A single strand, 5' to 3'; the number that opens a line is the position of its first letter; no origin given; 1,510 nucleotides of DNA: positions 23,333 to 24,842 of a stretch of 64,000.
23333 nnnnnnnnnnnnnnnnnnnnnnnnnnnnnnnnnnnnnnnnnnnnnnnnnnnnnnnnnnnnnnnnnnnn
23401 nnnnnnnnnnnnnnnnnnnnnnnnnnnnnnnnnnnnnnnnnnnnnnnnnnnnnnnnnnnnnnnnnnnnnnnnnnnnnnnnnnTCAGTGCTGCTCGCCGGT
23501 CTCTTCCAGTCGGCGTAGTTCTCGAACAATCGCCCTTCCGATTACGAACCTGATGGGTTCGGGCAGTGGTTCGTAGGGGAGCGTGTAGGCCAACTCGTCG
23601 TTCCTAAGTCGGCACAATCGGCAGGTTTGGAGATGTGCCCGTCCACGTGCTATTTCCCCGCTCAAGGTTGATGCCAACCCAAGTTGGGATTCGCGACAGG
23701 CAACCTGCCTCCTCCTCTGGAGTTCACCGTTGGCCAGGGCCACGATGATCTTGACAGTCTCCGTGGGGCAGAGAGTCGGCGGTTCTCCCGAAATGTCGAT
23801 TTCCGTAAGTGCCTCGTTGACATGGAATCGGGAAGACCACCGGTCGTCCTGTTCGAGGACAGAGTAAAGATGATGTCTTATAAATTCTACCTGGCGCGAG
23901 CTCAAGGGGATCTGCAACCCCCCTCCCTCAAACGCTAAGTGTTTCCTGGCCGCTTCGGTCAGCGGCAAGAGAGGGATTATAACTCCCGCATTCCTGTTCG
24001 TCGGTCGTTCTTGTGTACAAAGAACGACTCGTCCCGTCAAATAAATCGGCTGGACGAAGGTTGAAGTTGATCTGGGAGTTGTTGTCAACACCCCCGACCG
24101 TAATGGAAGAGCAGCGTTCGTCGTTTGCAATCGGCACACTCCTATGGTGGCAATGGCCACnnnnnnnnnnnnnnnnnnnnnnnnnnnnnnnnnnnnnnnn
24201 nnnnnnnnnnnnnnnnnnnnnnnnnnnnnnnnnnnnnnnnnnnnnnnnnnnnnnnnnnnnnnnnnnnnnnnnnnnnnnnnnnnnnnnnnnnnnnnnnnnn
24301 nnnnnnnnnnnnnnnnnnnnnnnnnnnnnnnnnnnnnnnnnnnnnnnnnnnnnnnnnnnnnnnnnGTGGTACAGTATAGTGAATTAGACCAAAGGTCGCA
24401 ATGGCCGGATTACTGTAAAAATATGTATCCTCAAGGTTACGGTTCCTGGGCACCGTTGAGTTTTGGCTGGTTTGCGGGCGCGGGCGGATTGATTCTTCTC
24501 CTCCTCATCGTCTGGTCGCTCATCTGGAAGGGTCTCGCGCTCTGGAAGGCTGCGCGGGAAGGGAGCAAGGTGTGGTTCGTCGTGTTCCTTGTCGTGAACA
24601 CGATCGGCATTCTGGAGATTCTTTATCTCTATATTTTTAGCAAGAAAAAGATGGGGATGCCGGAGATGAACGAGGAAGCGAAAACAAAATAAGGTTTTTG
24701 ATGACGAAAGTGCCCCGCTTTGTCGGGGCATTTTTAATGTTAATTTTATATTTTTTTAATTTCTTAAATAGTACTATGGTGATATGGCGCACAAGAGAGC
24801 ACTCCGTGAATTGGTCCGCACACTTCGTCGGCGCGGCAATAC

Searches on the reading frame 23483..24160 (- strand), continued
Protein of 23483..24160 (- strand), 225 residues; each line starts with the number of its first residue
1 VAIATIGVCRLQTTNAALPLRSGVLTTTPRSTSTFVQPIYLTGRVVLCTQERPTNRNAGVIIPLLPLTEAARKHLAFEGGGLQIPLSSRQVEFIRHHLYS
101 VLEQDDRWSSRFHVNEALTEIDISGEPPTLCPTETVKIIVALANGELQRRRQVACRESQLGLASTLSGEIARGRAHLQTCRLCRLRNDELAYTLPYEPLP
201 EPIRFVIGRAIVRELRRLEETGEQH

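Call 76: fold_search(model_id=the predicted structure, library=pdb)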
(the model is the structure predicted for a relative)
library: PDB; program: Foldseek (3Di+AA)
matches with E <= 10: 20; with E <= 0.001: 0
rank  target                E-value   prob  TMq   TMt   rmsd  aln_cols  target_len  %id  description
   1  8aaf_a                3.4e+00  0.01  0.13  0.04  24.3       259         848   11  Yeast RQC complex in state G (released 2023-03-08)
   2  7z0l_B                5.7e+00  0.01  0.14  0.10  24.1       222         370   14  IL-27 signalling complex (released 2022-07-27)
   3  8tsh_K                6.0e+00  0.08  0.19  0.16  25.1       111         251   17  S. thermodepolymerans KpsMT(E151Q)-KpsE in complex with ATP (released 2024-04-17)
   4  4zhe_B                6.0e+00  0.02  0.11  0.12  16.9       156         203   12  Crystal structure of the SeMet substituted Topless related protein 2 (TPR2) N-terminal domain (1-209) from rice (released 2015-08-05)
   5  8tsh_F                6.3e+00  0.02  0.14  0.12  25.3       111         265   18  S. thermodepolymerans KpsMT(E151Q)-KpsE in complex with ATP (released 2024-04-17)
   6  9bts_a                6.7e+00  0.04  0.17  0.23  17.2       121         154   20  Crystal structure of the bacterioferritin (Bfr) and ferritin (Ftn) heterooligomer complex from Acinetobacter baumannii (released 2024-08-14)
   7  6nhj_1                6.7e+00  0.02  0.16  0.14  13.5       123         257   12  Atomic structures and deletion mutant reveal different capsid-binding patterns and functional significance of tegument (released 2019-03-06)
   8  9rae_B                7.1e+00  0.01  0.12  0.06  17.9       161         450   12  PhiC31 integrase-attL complex: P'-bound subregion (released 2026-02-11)
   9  2yxh_B                7.5e+00  0.07  0.19  0.33  13.9       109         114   12  Crystal structure of mazG-related protein from Thermotoga maritima (released 2007-10-30)
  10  7jlq_A                8.0e+00  0.04  0.16  0.08  10.6       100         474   18  cryo-EM structure of human ATG9A in LMNG micelles (released 2020-10-28)
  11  5evo                  8.0e+00  0.02  0.13  0.13  10.7       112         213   12  Structure of Dehydroascrobate Reductase from Pennisetum Americanum in complex with two non-native ligands, Acetate in th (released 2016-05-04)
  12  4u2u_A                8.0e+00  0.01  0.13  0.18  21.2       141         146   11  Bak domain swapped dimer induced by BidBH3 with CHAPS (released 2014-09-10)
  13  7vp8                  8.5e+00  0.04  0.19  0.24  17.9       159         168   13  Crystal structure of ferritin from Ureaplasma urealyticum (released 2022-08-24)
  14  1s3q_J                8.5e+00  0.03  0.17  0.20  18.2       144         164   13  Crystal structures of a novel open pore ferritin from the hyperthermophilic Archaeon Archaeoglobus fulgidus (released 2005-04-12)
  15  3acs_A                9.0e+00  0.35  0.18  0.05   2.2        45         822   18  Crystal Structure of Cellvibrio gilvus Cellobiose Phosphorylase W488F mutant (released 2010-12-22)
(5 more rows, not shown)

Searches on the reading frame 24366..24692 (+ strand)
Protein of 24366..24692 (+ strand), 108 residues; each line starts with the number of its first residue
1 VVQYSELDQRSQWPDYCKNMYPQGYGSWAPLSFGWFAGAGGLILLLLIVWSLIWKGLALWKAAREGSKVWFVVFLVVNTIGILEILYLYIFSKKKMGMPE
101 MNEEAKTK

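Call 52: search_protein_families(library=pfam, proteins=[window:24366-24692:+], max_evalue=0.001)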
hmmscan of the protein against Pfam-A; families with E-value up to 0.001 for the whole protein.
window:24366-24692:+ (108 aa): 1 family
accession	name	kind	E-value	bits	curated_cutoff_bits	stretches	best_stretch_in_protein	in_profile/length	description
PF18893.5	DUF5652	-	3.4e-23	81.6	23.4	1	43-95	15-67/71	Family of unknown function (DUF5652)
